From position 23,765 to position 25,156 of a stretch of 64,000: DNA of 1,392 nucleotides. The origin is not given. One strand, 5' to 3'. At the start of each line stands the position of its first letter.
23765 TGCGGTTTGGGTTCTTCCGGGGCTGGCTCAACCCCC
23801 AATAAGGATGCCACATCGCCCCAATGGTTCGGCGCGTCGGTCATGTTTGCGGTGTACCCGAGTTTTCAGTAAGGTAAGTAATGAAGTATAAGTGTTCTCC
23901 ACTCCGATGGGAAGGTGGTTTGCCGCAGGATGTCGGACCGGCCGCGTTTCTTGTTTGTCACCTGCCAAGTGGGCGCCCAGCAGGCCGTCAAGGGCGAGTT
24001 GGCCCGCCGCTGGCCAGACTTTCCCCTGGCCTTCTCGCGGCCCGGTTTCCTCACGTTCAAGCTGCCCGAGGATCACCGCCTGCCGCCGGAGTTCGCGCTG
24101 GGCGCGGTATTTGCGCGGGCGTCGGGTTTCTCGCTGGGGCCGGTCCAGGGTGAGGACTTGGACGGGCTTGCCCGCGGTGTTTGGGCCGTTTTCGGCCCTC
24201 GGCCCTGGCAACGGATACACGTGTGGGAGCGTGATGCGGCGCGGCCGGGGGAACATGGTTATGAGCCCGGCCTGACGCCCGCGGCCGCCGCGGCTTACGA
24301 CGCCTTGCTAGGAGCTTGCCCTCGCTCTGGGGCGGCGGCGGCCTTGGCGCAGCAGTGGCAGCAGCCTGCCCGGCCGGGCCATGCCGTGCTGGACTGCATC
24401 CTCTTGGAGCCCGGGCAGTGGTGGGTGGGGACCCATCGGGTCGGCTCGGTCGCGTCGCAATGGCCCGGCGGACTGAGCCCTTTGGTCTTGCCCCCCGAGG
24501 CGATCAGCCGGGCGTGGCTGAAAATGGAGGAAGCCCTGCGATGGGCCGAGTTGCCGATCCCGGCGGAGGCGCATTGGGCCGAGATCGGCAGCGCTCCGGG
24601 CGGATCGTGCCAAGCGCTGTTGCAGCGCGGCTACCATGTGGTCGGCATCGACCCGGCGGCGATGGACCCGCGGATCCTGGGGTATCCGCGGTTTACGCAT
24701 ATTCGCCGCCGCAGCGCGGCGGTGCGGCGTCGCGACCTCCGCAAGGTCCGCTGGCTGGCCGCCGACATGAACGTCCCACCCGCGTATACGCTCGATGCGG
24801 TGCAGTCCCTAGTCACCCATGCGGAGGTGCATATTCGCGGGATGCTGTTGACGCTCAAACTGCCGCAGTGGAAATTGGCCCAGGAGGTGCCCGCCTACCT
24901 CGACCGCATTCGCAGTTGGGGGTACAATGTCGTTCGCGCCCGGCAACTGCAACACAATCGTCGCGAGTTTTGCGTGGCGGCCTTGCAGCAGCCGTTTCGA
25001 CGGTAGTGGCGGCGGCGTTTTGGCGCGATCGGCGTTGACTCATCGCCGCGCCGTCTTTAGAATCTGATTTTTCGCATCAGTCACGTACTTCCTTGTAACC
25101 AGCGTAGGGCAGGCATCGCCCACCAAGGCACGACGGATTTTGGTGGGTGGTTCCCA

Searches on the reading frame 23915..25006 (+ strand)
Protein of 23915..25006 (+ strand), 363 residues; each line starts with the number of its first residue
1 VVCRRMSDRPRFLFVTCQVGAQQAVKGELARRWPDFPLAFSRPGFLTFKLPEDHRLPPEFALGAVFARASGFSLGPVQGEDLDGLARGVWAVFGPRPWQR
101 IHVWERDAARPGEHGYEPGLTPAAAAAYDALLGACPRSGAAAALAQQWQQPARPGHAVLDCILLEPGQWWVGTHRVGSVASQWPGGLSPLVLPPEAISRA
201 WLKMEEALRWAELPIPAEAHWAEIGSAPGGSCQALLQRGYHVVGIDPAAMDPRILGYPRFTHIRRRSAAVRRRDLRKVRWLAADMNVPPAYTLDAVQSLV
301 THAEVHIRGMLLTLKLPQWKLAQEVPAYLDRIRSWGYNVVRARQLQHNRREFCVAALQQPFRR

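Call 71: search_protein_families(library=pfam, proteins=[window:23915-25006:+], max_evalue=0.00001)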
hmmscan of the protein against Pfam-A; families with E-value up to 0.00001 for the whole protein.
window:23915-25006:+ (363 aa): 1 family
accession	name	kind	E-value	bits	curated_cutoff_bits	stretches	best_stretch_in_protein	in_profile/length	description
PF01728.25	FtsJ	-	3.6e-07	30.7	24.1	1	197-324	2-127/181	FtsJ-like methyltransferase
